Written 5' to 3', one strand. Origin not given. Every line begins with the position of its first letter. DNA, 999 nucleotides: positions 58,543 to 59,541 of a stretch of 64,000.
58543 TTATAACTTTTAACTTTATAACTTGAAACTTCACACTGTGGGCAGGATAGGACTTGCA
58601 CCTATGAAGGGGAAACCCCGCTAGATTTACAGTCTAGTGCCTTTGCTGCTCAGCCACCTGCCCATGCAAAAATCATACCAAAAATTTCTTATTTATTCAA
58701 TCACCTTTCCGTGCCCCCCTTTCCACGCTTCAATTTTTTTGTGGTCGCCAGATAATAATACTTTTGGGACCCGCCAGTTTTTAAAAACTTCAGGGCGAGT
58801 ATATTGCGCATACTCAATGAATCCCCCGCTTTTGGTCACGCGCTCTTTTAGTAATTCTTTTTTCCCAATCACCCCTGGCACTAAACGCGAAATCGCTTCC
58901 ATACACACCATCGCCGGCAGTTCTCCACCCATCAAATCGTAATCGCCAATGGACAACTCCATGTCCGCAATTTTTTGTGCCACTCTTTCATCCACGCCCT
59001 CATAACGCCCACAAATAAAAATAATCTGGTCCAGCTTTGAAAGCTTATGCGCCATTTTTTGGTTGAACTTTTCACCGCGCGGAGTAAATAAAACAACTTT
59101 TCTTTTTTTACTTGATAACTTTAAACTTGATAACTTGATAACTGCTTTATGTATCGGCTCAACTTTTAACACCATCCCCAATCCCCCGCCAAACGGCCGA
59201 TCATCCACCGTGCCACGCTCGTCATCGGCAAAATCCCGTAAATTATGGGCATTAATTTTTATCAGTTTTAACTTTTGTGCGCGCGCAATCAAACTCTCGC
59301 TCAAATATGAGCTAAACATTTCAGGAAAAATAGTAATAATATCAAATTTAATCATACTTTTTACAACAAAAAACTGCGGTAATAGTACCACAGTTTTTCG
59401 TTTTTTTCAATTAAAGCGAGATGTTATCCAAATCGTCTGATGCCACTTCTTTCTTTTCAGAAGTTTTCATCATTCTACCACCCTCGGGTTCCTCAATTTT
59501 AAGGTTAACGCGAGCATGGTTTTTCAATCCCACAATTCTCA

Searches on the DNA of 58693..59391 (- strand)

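Call 50: search_rna_families(sources=[L010, L083, L082, L084], threshold=evalue, max_evalue=1, show_alignments=3)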
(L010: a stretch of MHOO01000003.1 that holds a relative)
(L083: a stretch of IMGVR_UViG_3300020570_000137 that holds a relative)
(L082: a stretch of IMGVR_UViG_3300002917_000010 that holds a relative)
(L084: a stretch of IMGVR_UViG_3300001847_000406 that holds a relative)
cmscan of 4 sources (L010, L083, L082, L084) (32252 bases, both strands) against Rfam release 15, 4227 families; matches with E-value up to 1: 0.
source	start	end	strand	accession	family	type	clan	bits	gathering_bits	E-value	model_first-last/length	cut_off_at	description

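Call 52: search_rna_families(source=L010, start=3650, end=4350, threshold=evalue, max_evalue=10, show_alignments=2)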
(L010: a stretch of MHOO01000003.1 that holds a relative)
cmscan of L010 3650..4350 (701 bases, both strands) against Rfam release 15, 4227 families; matches with E-value up to 10: 9.
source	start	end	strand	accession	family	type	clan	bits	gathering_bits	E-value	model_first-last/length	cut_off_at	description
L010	3673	3949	+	RF00028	Intron_gpI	Intron;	-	52.2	50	2.4e-12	1-253/253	no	Group I catalytic intron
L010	4058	4240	+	RF00028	Intron_gpI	Intron;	-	23.9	50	0.0007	1-253/253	no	Group I catalytic intron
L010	4137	4261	+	RF02991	GP20-a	Cis-reg;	-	19.2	47.2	1.1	1-97/97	no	GP20-a RNA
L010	3940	3990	-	RF02077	STnc220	Gene; sRNA;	-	18.7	60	2.4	1-79/79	no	Salmonella enterica sRNA STnc220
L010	3951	3963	-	RF00180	REN-SRE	Cis-reg;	-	13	41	2.6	1-37/37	no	Renin stability regulatory element (REN-SRE)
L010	3719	3889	+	RF03106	RT-11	Gene; sRNA;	-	12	143.5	7.3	1-147/147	no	RT-11 RNA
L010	4162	4287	-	RF02174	SMAD5-AS1_2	Gene; lncRNA;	-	11.2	50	3.1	1-129/129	no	SMAD5 antisense RNA 1 conserved region 2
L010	3696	3737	-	RF02350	psRNA6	Gene; sRNA;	-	10.5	60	2.1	1-333/333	no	Nitrosomonas sRNA psRNA6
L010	3839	3890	+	RF01129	sR44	Gene; snRNA; snoRNA; CD-box;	-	10.5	45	8.4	1-55/55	no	Small nucleolar RNA sR44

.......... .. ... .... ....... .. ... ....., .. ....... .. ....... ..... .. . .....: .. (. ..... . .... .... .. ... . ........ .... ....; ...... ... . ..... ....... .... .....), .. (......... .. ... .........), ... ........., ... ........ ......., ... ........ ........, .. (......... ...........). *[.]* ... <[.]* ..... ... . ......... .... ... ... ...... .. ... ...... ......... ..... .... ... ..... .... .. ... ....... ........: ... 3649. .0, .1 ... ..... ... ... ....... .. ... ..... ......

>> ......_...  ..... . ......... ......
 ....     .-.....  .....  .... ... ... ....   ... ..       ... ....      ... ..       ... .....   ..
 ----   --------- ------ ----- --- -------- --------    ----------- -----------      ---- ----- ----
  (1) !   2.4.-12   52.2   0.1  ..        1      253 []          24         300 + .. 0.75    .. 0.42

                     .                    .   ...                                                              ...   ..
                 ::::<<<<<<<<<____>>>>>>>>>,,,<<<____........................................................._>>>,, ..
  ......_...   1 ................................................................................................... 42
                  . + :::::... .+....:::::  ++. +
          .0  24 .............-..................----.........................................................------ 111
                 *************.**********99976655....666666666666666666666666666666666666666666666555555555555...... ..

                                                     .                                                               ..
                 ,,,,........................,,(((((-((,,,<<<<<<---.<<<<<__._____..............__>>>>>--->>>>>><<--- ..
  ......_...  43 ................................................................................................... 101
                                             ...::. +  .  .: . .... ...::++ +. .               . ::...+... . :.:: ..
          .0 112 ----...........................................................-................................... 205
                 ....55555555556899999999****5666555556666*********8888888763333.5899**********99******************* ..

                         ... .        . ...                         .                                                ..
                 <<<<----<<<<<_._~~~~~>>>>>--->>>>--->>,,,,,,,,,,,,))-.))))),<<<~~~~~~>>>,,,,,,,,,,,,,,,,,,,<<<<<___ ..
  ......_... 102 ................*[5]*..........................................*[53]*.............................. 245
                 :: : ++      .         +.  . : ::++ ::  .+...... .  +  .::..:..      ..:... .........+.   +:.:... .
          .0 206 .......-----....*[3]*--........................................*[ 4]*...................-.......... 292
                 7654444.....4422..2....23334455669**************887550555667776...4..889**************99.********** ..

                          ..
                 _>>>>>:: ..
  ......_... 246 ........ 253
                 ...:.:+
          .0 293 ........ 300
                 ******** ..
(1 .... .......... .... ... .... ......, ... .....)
